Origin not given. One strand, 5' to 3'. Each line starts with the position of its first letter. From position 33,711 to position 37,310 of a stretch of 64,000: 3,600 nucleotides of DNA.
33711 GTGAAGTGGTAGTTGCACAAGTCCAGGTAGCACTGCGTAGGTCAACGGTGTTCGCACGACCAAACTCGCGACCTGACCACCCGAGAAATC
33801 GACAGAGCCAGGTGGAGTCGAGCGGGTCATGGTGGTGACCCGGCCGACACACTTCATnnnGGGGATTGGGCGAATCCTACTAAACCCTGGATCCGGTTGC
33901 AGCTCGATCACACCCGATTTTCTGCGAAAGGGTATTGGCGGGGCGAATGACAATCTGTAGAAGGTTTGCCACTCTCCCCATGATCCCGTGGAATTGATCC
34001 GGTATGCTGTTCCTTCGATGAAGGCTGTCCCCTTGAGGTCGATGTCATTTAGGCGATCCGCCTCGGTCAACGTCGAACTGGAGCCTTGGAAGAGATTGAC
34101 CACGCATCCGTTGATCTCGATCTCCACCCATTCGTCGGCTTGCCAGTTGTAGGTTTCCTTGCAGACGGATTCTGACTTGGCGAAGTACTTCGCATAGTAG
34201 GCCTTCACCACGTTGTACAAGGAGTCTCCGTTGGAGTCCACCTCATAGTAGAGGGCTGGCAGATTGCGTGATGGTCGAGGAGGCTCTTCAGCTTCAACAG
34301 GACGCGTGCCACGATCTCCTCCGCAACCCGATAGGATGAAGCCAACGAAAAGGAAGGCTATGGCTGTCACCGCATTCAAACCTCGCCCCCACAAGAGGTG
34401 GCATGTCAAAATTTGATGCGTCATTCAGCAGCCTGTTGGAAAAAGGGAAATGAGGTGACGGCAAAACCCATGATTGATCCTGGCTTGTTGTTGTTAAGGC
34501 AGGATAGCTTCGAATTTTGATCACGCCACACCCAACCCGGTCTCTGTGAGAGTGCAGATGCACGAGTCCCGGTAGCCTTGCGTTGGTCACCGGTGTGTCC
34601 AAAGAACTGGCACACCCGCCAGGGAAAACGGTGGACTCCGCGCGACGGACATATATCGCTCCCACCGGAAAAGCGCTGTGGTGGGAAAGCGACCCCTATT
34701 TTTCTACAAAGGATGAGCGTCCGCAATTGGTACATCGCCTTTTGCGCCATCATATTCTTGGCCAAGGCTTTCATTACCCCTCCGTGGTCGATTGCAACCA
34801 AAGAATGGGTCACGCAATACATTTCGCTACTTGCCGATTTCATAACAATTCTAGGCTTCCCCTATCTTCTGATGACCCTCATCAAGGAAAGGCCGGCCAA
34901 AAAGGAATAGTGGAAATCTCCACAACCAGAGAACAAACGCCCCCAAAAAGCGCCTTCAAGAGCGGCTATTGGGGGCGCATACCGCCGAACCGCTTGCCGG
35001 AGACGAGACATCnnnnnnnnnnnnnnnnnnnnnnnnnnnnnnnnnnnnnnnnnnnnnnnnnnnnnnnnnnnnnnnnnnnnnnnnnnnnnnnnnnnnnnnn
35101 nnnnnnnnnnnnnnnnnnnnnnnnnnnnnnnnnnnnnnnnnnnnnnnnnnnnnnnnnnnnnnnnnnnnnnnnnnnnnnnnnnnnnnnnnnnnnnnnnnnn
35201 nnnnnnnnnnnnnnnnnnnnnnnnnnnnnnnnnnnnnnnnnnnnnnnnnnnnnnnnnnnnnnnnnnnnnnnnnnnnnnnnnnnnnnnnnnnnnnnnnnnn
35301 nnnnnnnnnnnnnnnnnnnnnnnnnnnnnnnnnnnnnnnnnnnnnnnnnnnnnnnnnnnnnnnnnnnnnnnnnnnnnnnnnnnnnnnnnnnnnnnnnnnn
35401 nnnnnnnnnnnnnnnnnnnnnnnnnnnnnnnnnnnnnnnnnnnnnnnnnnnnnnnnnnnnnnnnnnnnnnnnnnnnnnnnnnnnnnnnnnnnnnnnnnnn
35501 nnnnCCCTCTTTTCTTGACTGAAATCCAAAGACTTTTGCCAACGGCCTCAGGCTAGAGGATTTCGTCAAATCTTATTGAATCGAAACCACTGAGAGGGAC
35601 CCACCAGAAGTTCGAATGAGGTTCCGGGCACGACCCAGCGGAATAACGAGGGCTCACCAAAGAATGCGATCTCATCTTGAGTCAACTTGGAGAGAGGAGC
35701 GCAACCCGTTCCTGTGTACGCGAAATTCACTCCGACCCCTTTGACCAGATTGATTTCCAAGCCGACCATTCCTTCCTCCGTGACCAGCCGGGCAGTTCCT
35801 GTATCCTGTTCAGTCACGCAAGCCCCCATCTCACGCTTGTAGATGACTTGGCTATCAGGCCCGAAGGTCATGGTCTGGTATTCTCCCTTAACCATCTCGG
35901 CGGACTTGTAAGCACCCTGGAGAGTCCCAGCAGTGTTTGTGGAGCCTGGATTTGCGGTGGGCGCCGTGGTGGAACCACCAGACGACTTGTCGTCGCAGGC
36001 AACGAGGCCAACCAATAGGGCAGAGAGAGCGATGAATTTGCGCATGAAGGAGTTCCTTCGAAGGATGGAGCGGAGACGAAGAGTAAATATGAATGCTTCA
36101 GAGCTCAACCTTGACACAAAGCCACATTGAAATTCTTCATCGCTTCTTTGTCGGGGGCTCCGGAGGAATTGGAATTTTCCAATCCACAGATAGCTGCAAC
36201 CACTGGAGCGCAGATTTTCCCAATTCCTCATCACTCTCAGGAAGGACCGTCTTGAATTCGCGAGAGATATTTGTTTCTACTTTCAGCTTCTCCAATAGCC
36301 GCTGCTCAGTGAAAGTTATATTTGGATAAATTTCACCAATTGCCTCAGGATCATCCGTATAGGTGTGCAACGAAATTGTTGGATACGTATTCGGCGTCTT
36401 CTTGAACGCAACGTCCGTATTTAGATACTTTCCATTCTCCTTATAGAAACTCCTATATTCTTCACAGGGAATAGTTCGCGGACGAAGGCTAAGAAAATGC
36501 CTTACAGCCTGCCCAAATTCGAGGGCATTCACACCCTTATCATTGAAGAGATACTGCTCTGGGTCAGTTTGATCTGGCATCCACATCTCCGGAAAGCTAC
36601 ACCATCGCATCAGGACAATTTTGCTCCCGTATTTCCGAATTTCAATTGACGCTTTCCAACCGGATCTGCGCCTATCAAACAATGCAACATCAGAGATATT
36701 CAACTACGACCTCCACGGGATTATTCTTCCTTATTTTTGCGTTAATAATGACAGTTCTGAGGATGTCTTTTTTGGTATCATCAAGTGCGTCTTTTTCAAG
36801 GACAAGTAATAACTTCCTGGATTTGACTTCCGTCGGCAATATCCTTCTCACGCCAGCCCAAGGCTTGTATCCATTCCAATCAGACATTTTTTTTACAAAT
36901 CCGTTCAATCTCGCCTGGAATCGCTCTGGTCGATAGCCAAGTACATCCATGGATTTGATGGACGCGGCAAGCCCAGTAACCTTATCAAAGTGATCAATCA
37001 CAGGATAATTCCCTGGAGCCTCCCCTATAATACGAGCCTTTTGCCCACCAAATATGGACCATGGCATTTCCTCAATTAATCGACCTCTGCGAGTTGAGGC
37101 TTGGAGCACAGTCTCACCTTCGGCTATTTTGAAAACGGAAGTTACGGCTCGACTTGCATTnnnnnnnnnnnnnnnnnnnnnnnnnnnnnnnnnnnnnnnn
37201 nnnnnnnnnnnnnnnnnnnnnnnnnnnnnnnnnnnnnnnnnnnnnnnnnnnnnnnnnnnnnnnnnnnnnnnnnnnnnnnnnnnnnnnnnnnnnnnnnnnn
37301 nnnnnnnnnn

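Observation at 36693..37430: Toxin C-terminus carries an E...D-(11)-S-x-K signature spaced like a type IIS-restriction-fold CDI DNase, preceded by a PT-TG-like motif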

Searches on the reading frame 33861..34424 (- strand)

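Call 3: search_protein_families(library=pfam, proteins=[window:33861-34424:-], max_evalue=1)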
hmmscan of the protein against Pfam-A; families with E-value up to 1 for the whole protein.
window:33861-34424:- (188 aa): 1 family
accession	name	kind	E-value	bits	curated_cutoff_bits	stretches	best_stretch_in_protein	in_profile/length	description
PF16825.11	DUF5075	-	0.015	15.5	22.6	0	87-128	74-115/173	IGP family C-type lectin domain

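Call 99: search_protein_families(library=ncbifam, proteins=[window:33861-34424:-], max_evalue=0.001)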
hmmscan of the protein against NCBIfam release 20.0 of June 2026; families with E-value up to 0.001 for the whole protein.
window:33861-34424:- (188 aa): 0 families

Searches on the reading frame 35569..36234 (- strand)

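Call 3: search_protein_families(library=pfam, proteins=[window:35569-36234:-], max_evalue=1)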
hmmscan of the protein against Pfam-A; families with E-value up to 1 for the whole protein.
window:35569-36234:- (222 aa): 2 families
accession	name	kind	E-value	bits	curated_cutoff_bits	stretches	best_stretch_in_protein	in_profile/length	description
PF16615.10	RhoGEF67_u1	-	0.028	15.4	27.2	1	83-114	9-42/47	Unstructured region one on RhoGEF 6 and 7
PF21827.1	New_glue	-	0.036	14.2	31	1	64-106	1-44/94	New glue protein family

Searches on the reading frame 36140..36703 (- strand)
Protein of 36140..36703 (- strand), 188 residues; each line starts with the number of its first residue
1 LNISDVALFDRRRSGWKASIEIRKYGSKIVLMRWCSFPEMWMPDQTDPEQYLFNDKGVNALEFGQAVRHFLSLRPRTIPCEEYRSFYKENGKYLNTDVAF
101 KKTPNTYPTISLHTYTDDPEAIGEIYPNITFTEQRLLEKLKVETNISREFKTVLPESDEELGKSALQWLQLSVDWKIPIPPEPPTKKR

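Call 3: search_protein_families(library=pfam, proteins=[window:36140-36703:-], max_evalue=1)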
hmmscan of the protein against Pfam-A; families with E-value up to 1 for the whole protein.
window:36140-36703:- (188 aa): 0 families

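Call 9: search_protein_families(library=ncbifam, proteins=[window:36140-36703:-], max_evalue=0.1)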
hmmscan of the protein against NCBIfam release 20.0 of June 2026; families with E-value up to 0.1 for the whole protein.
window:36140-36703:- (188 aa): 0 families

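Call 13: search_solved_structures(query=window:36140-36703:-, max_evalue=10, show_alignments=2)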
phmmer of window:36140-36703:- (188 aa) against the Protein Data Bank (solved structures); distinct sequences matched with E-value up to 10: 2.
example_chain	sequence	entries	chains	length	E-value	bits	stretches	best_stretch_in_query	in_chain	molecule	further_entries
4r7k_A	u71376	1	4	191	1.1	12.1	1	29-71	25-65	Hypothetical protein jhp0584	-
6h3t_A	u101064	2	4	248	1.3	11.9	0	65-113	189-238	Envelopment polyprotein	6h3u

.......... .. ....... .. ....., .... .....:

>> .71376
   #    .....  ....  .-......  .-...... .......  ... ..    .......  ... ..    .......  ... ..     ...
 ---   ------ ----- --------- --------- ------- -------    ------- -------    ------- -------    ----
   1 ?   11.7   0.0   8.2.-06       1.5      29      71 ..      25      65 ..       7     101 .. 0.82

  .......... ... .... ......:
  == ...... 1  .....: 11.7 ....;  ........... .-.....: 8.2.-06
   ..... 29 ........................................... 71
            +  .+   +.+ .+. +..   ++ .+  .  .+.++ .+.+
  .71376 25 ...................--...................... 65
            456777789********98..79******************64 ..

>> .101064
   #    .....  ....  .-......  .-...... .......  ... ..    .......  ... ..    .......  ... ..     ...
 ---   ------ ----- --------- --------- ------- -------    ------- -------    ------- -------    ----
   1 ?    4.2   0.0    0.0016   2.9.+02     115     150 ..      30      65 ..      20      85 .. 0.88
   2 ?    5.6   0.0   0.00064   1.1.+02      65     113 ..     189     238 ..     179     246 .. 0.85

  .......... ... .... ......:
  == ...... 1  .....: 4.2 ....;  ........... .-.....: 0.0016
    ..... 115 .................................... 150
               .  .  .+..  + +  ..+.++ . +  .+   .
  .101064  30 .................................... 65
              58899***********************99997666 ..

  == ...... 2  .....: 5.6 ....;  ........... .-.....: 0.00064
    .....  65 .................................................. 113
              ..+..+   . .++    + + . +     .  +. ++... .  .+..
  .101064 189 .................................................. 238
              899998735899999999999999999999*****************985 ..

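Call 67: find_related_loci(query=A6, collection=metagenome_contigs, flank=6000)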
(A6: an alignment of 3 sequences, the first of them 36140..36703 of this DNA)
Query A6 (188 aa) in metagenome_contigs; peptide patterns used: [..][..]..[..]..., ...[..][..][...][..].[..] (x = any residue, [..] = any of these).
179 stretches matched a pattern, but none encodes a relative of the query by tblastn (E <= 1e-3).

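Call 68: search_protein_families(library=padloc, proteins=[window:36140-36703:-], max_evalue=0.01)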
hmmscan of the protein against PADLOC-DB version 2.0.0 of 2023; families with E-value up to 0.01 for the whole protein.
window:36140-36703:- (188 aa): 0 families

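Call 69: find_homologous_proteins(query=A6, max_evalue=0.001)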
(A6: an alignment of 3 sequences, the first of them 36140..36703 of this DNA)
Query A6 (3 sequences) (188 aa, profile of the alignment): 6 proteins with E <= 0.001 among 1146 candidates.
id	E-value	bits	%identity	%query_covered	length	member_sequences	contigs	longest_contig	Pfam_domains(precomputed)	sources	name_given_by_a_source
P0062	7.1e-88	311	58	100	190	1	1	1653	-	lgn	-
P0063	3.1e-87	309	61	99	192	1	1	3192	-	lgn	-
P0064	6.0e-75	269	100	78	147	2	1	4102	-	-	-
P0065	1.5e-67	245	39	72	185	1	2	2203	-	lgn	-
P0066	1.7e-63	232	38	71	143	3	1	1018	-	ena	-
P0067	2.1e-41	160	37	63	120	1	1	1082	-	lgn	-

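Call 70: find_encoding_contigs(protein=P0063, flank=5000, max_places=3)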
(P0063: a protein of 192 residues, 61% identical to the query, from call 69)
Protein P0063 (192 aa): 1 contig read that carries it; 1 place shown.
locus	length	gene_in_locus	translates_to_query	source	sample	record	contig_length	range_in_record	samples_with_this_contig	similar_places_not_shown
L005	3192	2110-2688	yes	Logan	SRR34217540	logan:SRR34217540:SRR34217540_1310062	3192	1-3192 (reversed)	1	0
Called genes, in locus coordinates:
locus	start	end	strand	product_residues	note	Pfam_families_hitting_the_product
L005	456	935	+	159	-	-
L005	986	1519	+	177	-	-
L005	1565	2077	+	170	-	-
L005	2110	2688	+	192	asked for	-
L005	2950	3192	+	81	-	?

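Call 71: find_encoding_contigs(protein=P0062, flank=5000, max_places=3)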
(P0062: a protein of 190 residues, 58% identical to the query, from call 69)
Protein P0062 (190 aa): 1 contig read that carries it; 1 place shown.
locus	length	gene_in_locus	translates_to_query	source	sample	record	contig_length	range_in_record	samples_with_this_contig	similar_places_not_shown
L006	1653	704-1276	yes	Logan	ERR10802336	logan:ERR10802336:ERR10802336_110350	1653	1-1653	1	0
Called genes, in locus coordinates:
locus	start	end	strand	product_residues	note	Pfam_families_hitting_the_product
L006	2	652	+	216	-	?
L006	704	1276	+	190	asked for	-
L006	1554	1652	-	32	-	?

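Call 72: find_encoding_contigs(protein=P0065, flank=5000, max_places=3)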
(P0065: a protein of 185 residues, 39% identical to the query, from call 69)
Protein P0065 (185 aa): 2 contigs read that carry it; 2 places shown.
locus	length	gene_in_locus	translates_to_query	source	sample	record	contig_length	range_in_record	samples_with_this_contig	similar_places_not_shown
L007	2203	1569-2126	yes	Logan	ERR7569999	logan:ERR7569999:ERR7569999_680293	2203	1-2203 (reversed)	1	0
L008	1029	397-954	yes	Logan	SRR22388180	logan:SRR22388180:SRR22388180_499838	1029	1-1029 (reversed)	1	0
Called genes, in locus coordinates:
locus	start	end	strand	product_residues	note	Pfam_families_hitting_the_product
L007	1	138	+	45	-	?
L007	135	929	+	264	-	-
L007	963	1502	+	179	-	-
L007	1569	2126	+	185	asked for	-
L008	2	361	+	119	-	?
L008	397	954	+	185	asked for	-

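Call 73: find_encoding_contigs(protein=P0064, flank=5000, max_places=3)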
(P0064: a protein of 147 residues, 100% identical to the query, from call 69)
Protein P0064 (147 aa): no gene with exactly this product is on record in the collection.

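Call 89: search_solved_structures(query=A6, max_evalue=10)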
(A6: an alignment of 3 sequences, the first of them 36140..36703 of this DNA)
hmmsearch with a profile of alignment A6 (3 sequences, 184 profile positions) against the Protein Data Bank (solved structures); distinct sequences matched with E-value up to 10: 4.
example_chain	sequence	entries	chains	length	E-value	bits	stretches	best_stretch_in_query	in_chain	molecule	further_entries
6ppa_A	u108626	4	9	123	0.031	17.3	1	99-176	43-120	Bromodomain-containing protein 7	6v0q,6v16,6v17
6v1e_A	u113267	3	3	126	0.033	17.2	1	99-176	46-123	Bromodomain-containing protein 7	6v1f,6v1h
7vdv_T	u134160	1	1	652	0.5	13.4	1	99-176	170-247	Isoform 2 of Bromodomain-containing protein 7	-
7y8r_S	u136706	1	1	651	0.51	13.4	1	99-176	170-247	Bromodomain-containing protein 7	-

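Call 92: search_protein_families(library=pfam, proteins=[L005:986-1516:+, L005:1565-2074:+, L007:135-926:+, L007:963-1499:+, L006:2-649:+, L005:456-932:+], max_evalue=0.1)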
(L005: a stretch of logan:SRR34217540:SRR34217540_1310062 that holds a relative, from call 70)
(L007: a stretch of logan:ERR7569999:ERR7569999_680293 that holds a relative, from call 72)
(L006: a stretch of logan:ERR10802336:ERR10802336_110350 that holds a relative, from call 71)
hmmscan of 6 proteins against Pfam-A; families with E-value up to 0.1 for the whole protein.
L005:986-1516:+ (177 aa): 0 families

L005:1565-2074:+ (170 aa): 0 families

L007:135-926:+ (264 aa): 0 families

L007:963-1499:+ (179 aa): 0 families

L006:2-649:+ (216 aa): 1 family
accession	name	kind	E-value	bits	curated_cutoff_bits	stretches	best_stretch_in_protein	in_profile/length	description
PF23380.1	VIN3_C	-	0.069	13.6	27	0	76-105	44-74/83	VIN3-like, C-terminal domain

L005:456-932:+ (159 aa): 0 families

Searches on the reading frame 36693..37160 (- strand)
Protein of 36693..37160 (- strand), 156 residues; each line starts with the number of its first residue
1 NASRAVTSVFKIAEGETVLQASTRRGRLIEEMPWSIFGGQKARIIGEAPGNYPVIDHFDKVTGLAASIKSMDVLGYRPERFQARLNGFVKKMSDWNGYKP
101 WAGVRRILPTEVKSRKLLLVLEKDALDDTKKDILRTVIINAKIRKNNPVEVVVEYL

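Call 48: predict_structure(alignment_id=A2)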
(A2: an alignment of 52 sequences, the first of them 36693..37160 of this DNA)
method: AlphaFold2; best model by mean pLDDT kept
length: 156 residues; sequences in the alignment: 52
mean_pLDDT: 92.2   pTM: 0.87
mean pLDDT of the five models: 92.2, 91.6, 91.5, 90.7, 90.1
residues with pLDDT >= 90: 126; 70-90: 23; 50-70: 7; < 50: 0
segments of 3 or more residues with pLDDT < 50: none
pLDDT, mean of each block of 10 residues (from residue 1): 81 95 94 93 74 90 96 95 98 91 85 98 96 98 96 97
secondary structure, 60 per line:
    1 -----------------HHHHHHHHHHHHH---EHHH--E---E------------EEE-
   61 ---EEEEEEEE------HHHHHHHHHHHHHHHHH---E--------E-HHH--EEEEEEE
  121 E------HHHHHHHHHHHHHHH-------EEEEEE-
elements in order: H18-30 E57-59 E64-71 H78-94 E114-121 H128-142 E150-155

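Call 51: fold_search(model_id=the predicted structure, library=pdb)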
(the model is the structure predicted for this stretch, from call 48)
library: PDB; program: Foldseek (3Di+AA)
matches with E <= 10: 850; with E <= 0.001: 2
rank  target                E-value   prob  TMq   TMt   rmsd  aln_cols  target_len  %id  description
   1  4zqu_A                7.7e-08  1.00  0.63  0.78   3.5       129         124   20  CdiA-CT/CdiI toxin and immunity complex from Yersinia pseudotuberculosis (released 2015-10-28)
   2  4g6u_A                1.9e-07  1.00  0.70  0.52   3.6       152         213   18  CdiA-CT/CdiI toxin and immunity complex from Escherichia coli (released 2012-12-12)
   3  6hum_N                6.7e-02  0.33  0.26  0.28   9.8       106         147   15  Structure of the photosynthetic complex I from Thermosynechococcus elongatus (released 2019-01-09)
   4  8umv_A                1.6e-01  0.47  0.28  0.10   6.8        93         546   14  Atomic model of the human CTF18-RFC-PCNA-DNA ternary complex with narrow PCNA opening state I (state 5) (released 2024-05-08)
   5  6n8j_b                1.6e-01  0.38  0.26  0.08   5.7        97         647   11  Cryo-EM structure of late nuclear (LN) pre-60S ribosomal subunit (released 2019-03-13)
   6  4wm0_A                2.1e-01  0.35  0.28  0.16   6.9        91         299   13  Crystal structure of mouse Xyloside xylosyltransferase 1 complexed with acceptor ligand (released 2015-09-30)
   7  8q3y_A                2.2e-01  0.72  0.36  0.15   4.6       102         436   11  Crystal structure of apo Can2 from Thermoanaerobacter brockii (released 2023-11-22)
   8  8umt_A                2.2e-01  0.44  0.30  0.10   6.3        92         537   17  Atomic model of the human CTF18-RFC-PCNA binary complex in the three-subunit binding state (state 2) (released 2024-05-08)
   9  9oz0_B                2.5e-01  0.41  0.33  0.31   7.2       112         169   12  Crystal structure of T6SS effector-immunity complex PA3907-PA3908 from Pseudomonas aeruginosa (released 2025-06-18)
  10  1eke_A                2.5e-01  0.20  0.22  0.17   5.7        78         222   12  CRYSTAL STRUCTURE OF CLASS II RIBONUCLEASE H (RNASE HII) WITH MES LIGAND (released 2000-09-13)
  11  3te6_A                2.5e-01  0.20  0.25  0.16   5.7       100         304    8  Crystal Structure of the S. cerevisiae Sir3 AAA+ domain (released 2011-08-31)
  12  4wnh_A                3.3e-01  0.28  0.28  0.17   6.9        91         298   13  Crystal structure of mouse Xyloside xylosyltransferase 1 complexed with manganese,acceptor ligand and UDP-Xylose (released 2015-09-30)
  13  6n8k_b                3.3e-01  0.25  0.29  0.10   5.0       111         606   10  Cryo-EM structure of early cytoplasmic-immediate (ECI) pre-60S ribosomal subunit (released 2019-03-13)
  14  8hvh                  3.3e-01  0.11  0.23  0.04  14.6       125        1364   14  Cryo-EM structure of ABC transporter ABCC3 (released 2023-06-07)
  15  9p07_A                3.5e-01  0.41  0.32  0.11   4.3       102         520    8  Cryo-EM structure of S. Mansoni p97 bound to compound 804 (released 2025-08-13)
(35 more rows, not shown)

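Call 90: search_solved_structures(query=A2, max_evalue=0.01)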
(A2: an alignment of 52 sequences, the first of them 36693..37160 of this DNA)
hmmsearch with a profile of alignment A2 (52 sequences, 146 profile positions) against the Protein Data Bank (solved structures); distinct sequences matched with E-value up to 0.01: 2.
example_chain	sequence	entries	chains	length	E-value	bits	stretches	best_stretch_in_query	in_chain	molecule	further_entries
4g6u_A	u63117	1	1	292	1.6e-29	105.7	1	5-146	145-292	EC869 CdiA-CT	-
4zqu_A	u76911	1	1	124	2.6e-26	95.3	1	35-146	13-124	CdiA-CT toxin, Conserved domain protein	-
